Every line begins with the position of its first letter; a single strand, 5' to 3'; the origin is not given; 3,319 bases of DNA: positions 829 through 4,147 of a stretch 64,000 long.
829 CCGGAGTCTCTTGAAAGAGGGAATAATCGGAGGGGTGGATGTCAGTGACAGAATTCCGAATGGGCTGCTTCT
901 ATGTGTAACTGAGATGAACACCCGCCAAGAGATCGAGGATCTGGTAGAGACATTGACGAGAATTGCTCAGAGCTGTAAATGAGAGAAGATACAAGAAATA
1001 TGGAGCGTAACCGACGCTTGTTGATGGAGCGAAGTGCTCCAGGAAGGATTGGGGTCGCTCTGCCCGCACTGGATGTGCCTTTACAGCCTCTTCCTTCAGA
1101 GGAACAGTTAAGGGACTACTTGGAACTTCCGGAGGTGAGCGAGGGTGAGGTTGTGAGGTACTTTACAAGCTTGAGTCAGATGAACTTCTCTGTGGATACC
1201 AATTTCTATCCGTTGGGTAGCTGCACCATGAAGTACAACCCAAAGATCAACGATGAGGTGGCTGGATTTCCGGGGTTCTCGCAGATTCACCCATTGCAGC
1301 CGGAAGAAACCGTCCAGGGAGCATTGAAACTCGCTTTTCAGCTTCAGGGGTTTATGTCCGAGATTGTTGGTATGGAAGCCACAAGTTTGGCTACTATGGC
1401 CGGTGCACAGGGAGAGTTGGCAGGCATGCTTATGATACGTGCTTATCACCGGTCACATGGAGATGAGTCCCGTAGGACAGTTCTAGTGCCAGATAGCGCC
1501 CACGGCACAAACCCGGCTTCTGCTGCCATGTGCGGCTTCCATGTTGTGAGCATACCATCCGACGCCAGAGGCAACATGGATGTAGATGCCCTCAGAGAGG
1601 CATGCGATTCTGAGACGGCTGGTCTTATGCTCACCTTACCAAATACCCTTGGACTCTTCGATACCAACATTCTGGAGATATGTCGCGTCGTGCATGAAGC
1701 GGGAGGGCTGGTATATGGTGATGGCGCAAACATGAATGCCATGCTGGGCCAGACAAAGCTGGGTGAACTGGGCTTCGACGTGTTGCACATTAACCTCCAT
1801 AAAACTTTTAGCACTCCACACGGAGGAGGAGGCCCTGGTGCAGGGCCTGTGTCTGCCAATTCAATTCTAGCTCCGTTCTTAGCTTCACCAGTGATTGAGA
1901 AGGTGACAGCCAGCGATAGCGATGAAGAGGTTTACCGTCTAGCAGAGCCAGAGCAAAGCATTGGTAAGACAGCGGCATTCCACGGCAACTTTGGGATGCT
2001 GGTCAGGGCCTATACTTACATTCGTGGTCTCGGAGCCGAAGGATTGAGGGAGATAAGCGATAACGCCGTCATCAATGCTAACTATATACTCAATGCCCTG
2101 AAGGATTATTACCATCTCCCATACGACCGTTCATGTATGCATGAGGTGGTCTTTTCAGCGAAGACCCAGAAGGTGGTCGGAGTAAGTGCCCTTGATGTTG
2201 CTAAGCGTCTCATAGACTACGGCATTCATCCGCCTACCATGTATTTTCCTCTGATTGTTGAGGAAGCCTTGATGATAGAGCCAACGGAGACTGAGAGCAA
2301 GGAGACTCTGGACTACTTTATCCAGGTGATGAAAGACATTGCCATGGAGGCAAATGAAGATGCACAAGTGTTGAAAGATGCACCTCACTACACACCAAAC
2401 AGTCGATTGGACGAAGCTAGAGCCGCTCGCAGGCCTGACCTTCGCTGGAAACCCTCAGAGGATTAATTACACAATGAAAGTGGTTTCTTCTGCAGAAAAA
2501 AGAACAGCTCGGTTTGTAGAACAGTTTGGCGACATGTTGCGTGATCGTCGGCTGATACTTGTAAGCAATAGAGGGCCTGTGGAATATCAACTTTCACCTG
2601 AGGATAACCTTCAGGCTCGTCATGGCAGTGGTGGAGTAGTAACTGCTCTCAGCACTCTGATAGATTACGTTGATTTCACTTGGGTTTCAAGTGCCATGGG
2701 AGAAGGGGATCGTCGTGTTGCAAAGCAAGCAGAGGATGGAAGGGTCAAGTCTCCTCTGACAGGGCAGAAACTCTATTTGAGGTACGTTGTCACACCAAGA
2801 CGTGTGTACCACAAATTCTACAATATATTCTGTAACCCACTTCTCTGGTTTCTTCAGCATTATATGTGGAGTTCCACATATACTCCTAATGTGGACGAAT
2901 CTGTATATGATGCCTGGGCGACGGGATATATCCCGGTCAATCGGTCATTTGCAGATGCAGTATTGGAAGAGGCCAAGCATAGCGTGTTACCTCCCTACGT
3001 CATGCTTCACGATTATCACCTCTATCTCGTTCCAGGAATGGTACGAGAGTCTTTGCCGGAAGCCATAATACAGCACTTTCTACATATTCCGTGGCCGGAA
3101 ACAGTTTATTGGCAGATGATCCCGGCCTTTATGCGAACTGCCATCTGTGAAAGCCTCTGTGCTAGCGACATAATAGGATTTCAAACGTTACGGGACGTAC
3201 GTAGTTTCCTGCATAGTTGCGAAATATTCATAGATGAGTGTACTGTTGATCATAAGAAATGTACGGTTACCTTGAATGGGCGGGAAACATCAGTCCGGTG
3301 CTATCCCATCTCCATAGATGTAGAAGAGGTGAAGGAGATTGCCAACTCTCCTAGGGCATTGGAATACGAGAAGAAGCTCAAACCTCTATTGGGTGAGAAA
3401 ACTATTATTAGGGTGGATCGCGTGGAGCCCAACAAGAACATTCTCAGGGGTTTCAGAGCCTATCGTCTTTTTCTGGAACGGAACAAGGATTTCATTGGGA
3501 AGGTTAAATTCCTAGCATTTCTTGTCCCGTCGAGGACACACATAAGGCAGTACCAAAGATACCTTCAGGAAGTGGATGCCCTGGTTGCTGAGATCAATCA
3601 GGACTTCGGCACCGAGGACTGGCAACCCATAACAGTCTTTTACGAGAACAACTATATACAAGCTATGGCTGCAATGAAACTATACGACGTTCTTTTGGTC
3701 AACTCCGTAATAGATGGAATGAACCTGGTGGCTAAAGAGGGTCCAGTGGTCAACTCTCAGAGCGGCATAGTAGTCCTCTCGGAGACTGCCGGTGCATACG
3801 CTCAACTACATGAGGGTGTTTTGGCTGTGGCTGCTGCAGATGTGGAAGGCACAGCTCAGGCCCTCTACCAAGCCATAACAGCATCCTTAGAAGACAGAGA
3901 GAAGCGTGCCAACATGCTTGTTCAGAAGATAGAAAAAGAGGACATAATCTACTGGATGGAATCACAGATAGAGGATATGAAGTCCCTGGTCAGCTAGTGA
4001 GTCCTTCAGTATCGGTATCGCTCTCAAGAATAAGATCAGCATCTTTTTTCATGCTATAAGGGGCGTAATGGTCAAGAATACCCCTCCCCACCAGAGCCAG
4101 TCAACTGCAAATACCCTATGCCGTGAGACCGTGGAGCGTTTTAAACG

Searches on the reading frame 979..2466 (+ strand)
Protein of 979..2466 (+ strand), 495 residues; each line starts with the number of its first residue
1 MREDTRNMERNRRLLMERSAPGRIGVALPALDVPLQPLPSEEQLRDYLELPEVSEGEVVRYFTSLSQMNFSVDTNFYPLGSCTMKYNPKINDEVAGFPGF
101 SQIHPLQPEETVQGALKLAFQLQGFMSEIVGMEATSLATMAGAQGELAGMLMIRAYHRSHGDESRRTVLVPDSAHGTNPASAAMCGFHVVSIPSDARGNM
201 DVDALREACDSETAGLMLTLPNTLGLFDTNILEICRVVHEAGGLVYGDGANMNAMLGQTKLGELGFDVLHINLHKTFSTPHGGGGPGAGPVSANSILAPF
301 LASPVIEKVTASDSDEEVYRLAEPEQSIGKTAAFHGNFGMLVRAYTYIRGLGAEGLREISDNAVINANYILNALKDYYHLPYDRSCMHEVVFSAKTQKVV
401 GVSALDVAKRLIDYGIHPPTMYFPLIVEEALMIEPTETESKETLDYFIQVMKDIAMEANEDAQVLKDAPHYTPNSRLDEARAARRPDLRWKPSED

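Call 69: search_protein_families(library=padloc, proteins=[window:979-2466:+], max_evalue=0.00001)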
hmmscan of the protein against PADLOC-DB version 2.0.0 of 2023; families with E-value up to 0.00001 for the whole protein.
window:979-2466:+ (495 aa): 0 families

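Call 70: search_protein_families(library=pfam, proteins=[window:979-2466:+], max_evalue=0.00001)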
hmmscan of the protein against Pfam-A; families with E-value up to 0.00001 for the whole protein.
window:979-2466:+ (495 aa): 3 families
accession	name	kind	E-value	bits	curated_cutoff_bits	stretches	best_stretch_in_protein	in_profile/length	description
PF21478.3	GcvP2_C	-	2.6e-27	95.6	27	1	361-461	3-105/122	Glycine dehydrogenase, C-terminal domain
PF02347.22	GDC-P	-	4.7e-09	36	26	1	51-450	46-428/429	Glycine cleavage system P-protein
PF00266.25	Aminotran_5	-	3.5e-06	26.7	21.5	1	164-282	87-207/371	Aminotransferase class-V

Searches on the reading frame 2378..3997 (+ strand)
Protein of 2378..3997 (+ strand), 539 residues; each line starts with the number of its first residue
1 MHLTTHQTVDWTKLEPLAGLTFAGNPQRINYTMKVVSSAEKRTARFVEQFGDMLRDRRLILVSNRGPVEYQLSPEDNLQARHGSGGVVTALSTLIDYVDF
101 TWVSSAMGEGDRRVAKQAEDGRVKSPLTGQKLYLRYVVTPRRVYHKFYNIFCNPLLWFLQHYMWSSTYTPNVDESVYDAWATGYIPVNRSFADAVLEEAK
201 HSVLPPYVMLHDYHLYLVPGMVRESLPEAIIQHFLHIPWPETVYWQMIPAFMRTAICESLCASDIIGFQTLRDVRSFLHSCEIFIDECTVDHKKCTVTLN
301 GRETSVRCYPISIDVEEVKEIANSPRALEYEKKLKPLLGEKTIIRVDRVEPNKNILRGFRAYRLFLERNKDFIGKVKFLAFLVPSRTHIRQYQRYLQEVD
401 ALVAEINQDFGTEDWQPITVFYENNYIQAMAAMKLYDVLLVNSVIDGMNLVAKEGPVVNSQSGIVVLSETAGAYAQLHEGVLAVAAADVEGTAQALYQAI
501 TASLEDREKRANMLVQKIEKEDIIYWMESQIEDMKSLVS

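Call 69: search_protein_families(library=padloc, proteins=[window:2378-3997:+], max_evalue=0.00001)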
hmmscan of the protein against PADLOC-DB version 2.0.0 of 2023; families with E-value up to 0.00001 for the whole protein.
window:2378-3997:+ (539 aa): 0 families

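Call 70: search_protein_families(library=pfam, proteins=[window:2378-3997:+], max_evalue=0.00001)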
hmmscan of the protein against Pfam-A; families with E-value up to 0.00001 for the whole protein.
window:2378-3997:+ (539 aa): 1 family
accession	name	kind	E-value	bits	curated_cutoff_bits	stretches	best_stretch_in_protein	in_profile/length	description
PF00982.27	Glyco_transf_20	-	6.7e-111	371.7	32.5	1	58-535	2-472/473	Glycosyltransferase family 20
